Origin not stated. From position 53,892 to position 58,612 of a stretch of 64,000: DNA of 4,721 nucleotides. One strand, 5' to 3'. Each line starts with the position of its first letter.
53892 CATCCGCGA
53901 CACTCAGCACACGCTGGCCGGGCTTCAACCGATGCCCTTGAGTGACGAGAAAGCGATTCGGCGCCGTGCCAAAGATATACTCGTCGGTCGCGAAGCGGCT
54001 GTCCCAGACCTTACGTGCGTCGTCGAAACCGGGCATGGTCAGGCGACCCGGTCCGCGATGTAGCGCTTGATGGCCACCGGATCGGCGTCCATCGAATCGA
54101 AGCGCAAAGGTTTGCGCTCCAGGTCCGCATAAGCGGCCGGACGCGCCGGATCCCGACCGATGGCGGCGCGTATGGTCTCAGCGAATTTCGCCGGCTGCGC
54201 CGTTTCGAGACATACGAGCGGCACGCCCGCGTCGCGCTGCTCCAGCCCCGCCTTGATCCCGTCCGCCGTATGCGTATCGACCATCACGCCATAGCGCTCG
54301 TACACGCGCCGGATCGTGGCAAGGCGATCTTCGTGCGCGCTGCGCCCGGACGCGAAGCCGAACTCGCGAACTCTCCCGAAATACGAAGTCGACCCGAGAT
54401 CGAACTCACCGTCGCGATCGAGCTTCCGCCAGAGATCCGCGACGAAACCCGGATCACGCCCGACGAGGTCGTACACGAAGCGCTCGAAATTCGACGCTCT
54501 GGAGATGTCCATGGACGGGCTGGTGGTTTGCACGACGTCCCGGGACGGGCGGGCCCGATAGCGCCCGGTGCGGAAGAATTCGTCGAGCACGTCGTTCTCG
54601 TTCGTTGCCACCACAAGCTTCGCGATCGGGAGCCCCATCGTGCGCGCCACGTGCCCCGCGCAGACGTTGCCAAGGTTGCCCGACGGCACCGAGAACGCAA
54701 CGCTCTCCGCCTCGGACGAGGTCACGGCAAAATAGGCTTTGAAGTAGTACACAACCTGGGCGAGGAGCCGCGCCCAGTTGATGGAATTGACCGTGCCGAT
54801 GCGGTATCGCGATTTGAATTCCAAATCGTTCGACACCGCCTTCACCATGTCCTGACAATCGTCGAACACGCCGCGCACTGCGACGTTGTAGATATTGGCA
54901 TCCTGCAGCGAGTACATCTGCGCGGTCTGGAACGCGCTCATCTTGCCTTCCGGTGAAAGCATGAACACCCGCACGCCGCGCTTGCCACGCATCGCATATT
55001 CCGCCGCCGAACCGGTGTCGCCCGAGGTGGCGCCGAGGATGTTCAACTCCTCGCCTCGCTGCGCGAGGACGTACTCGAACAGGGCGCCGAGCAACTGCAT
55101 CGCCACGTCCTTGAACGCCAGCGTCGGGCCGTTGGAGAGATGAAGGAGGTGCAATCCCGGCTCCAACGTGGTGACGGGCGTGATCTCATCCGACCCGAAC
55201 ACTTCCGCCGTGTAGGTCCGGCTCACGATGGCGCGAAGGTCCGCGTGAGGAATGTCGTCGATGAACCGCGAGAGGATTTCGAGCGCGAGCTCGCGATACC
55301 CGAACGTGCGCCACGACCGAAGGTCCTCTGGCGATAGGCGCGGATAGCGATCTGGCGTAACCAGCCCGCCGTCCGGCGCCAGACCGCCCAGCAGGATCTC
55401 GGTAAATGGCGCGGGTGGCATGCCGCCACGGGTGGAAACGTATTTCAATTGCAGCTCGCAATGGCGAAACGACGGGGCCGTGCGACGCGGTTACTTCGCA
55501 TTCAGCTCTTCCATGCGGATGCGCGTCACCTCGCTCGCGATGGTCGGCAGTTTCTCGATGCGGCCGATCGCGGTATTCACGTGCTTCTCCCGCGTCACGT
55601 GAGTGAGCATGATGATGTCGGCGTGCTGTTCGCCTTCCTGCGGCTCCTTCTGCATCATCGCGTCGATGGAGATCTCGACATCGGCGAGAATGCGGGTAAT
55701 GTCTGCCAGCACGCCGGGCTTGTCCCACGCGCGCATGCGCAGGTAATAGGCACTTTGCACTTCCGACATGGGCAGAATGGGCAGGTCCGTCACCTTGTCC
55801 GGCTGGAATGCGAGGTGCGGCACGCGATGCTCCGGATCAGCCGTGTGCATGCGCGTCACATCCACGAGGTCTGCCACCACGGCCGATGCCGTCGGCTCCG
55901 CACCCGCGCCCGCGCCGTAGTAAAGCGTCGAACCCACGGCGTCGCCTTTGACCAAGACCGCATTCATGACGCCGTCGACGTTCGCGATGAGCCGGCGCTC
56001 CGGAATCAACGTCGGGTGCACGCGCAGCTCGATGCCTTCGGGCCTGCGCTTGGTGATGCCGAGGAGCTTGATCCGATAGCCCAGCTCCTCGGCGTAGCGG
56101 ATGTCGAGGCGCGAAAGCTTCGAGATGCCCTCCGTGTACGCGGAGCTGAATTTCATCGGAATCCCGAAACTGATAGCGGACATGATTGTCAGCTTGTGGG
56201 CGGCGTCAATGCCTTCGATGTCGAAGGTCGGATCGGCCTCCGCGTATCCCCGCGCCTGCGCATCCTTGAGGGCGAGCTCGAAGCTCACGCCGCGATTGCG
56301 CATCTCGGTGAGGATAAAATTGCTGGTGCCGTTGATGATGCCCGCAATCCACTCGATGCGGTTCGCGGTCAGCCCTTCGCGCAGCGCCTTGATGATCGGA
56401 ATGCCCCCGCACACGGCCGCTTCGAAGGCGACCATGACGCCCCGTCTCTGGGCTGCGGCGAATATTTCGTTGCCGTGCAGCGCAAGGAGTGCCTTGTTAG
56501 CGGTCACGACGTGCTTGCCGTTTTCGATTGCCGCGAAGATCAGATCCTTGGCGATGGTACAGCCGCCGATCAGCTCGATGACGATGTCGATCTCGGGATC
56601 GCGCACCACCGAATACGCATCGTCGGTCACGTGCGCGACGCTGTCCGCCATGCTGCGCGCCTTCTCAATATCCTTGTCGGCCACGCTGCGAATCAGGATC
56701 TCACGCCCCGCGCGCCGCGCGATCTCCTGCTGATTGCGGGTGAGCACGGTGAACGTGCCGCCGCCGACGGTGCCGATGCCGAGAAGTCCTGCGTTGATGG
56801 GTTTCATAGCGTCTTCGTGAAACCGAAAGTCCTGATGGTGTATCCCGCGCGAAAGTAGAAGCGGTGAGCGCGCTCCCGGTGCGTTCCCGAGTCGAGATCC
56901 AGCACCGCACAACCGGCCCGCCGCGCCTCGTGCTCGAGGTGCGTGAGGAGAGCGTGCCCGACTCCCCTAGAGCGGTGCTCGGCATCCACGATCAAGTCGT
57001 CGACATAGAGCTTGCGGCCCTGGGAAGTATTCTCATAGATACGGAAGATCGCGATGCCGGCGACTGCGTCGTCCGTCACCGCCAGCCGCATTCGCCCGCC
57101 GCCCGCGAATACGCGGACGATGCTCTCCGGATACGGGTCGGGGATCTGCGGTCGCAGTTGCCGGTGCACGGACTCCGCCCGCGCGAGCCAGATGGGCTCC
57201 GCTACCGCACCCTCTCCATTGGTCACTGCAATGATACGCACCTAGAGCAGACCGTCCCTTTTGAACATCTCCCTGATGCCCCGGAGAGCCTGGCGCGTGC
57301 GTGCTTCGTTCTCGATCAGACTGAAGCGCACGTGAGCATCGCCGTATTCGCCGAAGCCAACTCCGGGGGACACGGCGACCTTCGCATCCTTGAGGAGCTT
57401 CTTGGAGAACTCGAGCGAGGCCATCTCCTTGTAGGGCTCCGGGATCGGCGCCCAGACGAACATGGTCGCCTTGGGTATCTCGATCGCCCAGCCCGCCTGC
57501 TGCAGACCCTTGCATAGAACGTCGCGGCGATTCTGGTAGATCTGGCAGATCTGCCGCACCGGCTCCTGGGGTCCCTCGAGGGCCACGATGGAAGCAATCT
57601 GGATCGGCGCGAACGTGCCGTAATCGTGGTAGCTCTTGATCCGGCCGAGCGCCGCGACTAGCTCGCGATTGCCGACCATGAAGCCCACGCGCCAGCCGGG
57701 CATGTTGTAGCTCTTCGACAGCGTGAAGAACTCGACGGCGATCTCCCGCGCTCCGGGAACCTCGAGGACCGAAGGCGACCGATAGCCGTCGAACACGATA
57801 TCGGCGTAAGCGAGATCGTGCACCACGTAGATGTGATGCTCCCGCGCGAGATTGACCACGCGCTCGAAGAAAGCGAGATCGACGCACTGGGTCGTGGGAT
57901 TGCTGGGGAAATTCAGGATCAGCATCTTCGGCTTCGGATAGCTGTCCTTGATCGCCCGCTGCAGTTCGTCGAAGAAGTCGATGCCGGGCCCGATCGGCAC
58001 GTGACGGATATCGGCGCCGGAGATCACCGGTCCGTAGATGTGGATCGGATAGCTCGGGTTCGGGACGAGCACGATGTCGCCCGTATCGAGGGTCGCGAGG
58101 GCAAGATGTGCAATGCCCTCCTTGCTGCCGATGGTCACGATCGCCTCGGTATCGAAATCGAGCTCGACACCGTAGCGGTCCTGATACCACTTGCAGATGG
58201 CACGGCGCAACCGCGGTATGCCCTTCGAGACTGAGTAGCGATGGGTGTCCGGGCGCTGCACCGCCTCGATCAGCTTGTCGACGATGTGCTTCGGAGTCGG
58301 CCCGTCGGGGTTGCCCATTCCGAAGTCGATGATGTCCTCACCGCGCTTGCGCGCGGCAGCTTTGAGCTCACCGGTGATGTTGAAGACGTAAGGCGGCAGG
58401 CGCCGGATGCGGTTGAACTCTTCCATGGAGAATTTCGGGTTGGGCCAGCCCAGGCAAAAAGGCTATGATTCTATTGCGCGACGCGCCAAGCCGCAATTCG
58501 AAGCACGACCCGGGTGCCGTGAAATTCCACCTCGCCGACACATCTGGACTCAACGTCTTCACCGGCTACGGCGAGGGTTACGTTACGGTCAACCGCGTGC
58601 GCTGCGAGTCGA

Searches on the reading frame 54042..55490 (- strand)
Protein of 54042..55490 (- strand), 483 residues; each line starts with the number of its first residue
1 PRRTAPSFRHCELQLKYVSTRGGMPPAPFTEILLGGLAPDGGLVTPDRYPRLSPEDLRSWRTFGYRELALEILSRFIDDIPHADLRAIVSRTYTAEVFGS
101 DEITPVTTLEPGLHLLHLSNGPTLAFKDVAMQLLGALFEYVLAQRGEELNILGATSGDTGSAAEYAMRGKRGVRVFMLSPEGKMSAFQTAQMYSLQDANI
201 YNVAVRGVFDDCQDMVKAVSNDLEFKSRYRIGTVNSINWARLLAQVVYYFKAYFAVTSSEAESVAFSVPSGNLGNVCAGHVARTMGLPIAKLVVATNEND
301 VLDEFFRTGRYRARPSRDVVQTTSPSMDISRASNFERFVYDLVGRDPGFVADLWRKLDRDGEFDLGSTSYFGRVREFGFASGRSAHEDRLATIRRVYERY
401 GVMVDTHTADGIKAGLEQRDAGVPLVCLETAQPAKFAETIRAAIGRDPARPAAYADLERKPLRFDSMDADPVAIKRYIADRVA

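Call 35: search_protein_families(library=pfam, proteins=[window:54042-55490:-], max_evalue=0.001)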
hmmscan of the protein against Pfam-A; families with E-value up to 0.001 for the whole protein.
window:54042-55490:- (483 aa): 3 families
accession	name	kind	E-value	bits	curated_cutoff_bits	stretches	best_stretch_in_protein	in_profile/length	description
PF14821.11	Thr_synth_N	-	2.8e-26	91.9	25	1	16-93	1-79/79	Threonine synthase N terminus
PF00291.31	PALP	-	1.7e-13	51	35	1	118-345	29-236/295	Pyridoxal-phosphate dependent enzyme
PF24857.1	THR4_C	-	3.2e-05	24.4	27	1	417-478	14-83/85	Threonine synthase, C-terminal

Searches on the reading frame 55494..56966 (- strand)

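Call 35: search_protein_families(library=pfam, proteins=[window:55494-56966:-], max_evalue=0.001)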
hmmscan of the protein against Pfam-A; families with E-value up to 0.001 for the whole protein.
window:55494-56966:- (491 aa): 6 families
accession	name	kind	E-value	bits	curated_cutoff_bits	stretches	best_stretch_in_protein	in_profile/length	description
PF00742.24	Homoserine_dh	-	2.6e-64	216.6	22.9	1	190-368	1-173/173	Homoserine dehydrogenase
PF03447.22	NAD_binding_3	-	3.4e-19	70.1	24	1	63-182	1-116/116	Homoserine dehydrogenase, NAD binding domain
PF01842.31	ACT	-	2.1e-12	47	27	1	408-474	2-65/66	ACT domain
PF13291.12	ACT_4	-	1.8e-07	32.2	27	1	409-478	9-77/80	ACT domain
PF22629.2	ACT_AHAS_ss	-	1.6e-05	25.4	27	1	410-476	2-65/67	AHAS small subunit-like ACT domain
PF01408.29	GFO_IDH_MocA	-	0.00039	21.5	24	1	64-177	3-114/120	Oxidoreductase family, NAD-binding Rossmann fold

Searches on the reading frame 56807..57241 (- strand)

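Call 35: search_protein_families(library=pfam, proteins=[window:56807-57241:-], max_evalue=0.001)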
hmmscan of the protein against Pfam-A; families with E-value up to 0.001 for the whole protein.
window:56807-57241:- (145 aa): 3 families
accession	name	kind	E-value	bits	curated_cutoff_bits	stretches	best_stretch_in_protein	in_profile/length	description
PF00583.31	Acetyltransf_1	-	9.8e-16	58.5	20.7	1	48-134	32-116/116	Acetyltransferase (GNAT) family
PF13508.13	Acetyltransf_7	-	8.2e-12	45.8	27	1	53-135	7-83/84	Acetyltransferase (GNAT) domain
PF13673.13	Acetyltransf_10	-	7.8e-07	29.6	23.6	1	39-135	20-108/128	Acetyltransferase (GNAT) domain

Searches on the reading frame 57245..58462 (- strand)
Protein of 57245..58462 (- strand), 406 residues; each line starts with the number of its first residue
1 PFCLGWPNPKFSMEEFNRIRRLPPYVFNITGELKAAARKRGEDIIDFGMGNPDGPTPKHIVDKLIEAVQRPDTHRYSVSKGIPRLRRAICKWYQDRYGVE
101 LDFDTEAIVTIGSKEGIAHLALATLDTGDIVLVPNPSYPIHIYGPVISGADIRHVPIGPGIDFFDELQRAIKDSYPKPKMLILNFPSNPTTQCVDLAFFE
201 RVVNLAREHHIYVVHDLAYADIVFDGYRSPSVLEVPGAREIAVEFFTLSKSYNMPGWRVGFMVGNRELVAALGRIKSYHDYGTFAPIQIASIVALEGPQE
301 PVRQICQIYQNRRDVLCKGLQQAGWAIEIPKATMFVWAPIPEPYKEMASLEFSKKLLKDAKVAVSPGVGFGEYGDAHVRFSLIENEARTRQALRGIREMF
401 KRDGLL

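Call 35: search_protein_families(library=pfam, proteins=[window:57245-58462:-], max_evalue=0.001)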
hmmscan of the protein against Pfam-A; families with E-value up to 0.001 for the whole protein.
window:57245-58462:- (406 aa): 1 family
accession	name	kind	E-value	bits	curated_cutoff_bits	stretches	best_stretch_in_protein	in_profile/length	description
PF00155.27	Aminotran_1_2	-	1e-58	199.7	19.7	1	43-393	2-358/361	Aminotransferase class I and II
